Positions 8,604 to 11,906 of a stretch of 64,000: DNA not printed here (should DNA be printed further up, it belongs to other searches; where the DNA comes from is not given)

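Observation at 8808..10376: Ten perfectly phased 47-residue repeats in a 1000-aa secreted caspase-solenoid protein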

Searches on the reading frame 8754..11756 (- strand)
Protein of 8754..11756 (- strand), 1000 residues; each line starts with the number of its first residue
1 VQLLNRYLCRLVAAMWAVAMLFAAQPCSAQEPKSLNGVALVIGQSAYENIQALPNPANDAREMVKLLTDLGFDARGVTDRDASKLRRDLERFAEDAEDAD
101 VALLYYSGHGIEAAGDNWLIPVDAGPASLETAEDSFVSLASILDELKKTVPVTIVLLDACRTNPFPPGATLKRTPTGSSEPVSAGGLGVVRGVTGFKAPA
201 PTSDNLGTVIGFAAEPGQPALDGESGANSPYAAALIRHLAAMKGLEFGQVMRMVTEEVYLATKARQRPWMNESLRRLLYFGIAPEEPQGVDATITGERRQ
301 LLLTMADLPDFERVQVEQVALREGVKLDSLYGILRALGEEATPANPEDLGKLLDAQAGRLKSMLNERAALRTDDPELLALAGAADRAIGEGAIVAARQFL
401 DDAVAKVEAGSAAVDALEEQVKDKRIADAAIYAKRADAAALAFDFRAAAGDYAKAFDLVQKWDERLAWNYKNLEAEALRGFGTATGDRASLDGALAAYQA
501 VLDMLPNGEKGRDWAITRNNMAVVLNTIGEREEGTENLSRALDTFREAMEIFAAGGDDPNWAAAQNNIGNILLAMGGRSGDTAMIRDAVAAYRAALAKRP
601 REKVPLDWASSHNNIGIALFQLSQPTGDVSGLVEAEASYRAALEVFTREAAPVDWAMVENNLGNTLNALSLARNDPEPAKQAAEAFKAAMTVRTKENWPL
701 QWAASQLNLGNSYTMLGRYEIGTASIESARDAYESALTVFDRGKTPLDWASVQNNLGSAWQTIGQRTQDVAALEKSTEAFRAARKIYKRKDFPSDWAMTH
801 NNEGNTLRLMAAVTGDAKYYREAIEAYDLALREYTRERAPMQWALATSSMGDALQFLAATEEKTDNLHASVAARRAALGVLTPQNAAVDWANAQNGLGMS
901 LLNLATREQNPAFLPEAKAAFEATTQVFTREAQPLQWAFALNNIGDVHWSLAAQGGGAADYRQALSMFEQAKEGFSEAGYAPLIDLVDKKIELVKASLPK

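Call 4: search_protein_families(library=pfam, proteins=[window:8754-11756:-], max_evalue=1)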
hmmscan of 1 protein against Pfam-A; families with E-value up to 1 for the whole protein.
window:8754-11756:- (1000 aa): 5 families
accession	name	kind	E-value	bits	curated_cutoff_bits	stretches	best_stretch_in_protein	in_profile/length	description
PF00656.27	Peptidase_C14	-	5e-37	128.2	21.4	1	37-279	2-233/233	Caspase domain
PF13424.12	TPR_12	-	1.8e-05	25.3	30.1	1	521-576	2-59/77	Tetratricopeptide repeat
PF13374.12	TPR_10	-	0.019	15.5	27.5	1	561-596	1-36/42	Tetratricopeptide repeat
PF06301.17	Lambda_Kil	-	0.063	13.2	27.6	1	815-827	18-30/31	Bacteriophage lambda Kil protein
PF23723.1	TPR_EDRF1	-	0.44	9.9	27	0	812-843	93-125/395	Erythroid differentiation-related factor 1-like, TPR repeats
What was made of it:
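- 10920..11648 (-): Peptidase_C14 (caspase/paracaspase-like) domain, residues 37-279. Pfam PF00656 E 5e-37, 128 bits against a cut-off of 21.4 (call 4).
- On Peptidase family C14 (caspase / paracaspase / metacaspase / orthocaspase): PF00656: 128.2 bits against a cut-off of 21.4, E 5e-37, covering profile positions 2-233 of 233 (call 4).
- On Tetratricopeptide repeat, Pfam TPR_10 / TPR_12 type: The query scores 25.3 on TPR_12 (cut-off 30.1) and 15.5 on TPR_10 (cut-off 27.5) (call 4).
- On TPR-CHAT / Craspase (type III-E CRISPR): No CHAT match in the query (call 4).
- Closest known: TPR_10 / TPR_12 class. Different: The query itself scores below the Pfam cut-offs (call 4).
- Pfam C14 E 5e-37 (call 4).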

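Call 5: search_protein_families(library=ncbifam, proteins=[window:8754-11756:-], max_evalue=1)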
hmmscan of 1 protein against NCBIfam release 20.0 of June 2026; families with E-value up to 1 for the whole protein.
window:8754-11756:- (1000 aa): 2 families
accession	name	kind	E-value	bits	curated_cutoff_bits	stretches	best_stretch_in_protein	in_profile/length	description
NF047832.1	caspase_w_EACC1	subfamily_domain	1.5e-15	57.3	140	1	39-166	3-136/211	caspase, EACC1-associated type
NF047371.1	FlcA_CTERM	equivalog_domain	1.3e-06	27.2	300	1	517-553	565-601/646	periplasmic flagellar collar protein FlcA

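Call 6: search_solved_structures(query=window:8754-11756:-, max_evalue=1, show_alignments=2)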
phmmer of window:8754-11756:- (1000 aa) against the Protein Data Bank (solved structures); distinct sequences matched with E-value up to 1: 38.
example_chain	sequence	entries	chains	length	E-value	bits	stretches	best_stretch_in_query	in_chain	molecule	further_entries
3v4o_A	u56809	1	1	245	2.7e-10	42.2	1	30-162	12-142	Mucosa-associated lymphoid tissue lymphoma translocation protein 1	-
3v55_A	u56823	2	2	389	5e-10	41.3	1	26-162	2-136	Mucosa-associated lymphoid tissue lymphoma translocation protein 1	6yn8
38go_A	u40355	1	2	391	5.1e-10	41.3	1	28-162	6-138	Mucosa-associated lymphoid tissue lymphoma translocation protein 1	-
6f7i_A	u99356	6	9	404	8.5e-10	40.5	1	30-162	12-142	Mucosa-associated lymphoid tissue lymphoma translocation protein 1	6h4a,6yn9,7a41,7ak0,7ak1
8v4x_A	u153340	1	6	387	9.5e-10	40.4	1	30-162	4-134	Mucosa-associated lymphoid tissue lymphoma translocation protein 1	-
9mkc_A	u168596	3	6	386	1.1e-09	40.1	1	30-162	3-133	Mucosa-associated lymphoid tissue lymphoma translocation protein 1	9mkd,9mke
7pav_A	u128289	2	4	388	5.7e-09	37.8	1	37-162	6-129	Mucosa-associated lymphoid tissue lymphoma translocation protein 1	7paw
4i1p_A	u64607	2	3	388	5.7e-09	37.8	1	37-162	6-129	Mucosa-associated lymphoid tissue lymphoma translocation protein 1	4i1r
3uo8_B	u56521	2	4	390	5.8e-09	37.8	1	37-162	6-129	Mucosa-associated lymphoid tissue lymphoma translocation protein 1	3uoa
3v4l_A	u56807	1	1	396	1.6e-08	36.4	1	31-162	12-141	Mucosa-associated lymphoid tissue lymphoma translocation protein 1 homolog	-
7obi_A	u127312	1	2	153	0.008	17.5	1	449-577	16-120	CTPR-rv4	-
7y4i_A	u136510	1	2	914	0.025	15.8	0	443-542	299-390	Probable UDP-N-acetylglucosamine--peptide N-acetylglucosaminyltransferase SPINDLY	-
8dtf_A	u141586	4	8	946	0.027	15.7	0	443-542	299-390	Probable UDP-N-acetylglucosamine--peptide N-acetylglucosaminyltransferase SPINDLY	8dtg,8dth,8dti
3edt_B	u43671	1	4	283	0.11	13.7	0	517-579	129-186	Kinesin light chain 2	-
3ceq_A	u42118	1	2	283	0.25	12.5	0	544-579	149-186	Kinesin light chain 2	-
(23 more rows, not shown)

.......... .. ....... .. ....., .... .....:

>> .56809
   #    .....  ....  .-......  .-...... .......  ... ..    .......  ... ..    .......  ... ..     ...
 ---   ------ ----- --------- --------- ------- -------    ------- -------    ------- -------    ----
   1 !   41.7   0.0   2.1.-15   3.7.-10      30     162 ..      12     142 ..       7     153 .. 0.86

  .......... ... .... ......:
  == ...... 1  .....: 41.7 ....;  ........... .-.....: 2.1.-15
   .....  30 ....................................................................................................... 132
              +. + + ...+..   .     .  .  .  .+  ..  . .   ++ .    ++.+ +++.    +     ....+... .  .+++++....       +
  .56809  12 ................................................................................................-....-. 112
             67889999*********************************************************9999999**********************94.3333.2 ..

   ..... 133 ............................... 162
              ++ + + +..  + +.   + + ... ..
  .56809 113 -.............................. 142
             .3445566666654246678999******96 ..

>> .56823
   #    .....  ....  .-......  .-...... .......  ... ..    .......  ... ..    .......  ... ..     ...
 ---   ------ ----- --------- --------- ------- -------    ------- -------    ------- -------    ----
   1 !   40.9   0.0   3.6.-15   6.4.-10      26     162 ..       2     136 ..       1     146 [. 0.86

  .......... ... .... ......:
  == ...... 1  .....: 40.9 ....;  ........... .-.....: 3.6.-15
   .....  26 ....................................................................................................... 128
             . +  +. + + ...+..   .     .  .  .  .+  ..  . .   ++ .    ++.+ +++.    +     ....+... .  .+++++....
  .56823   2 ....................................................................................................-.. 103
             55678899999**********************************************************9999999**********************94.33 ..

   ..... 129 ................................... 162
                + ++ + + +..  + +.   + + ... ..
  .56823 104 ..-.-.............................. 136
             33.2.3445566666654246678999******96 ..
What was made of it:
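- In the MALT1 alignment, D59 and D158 fall on D365 and D462 (call 6).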
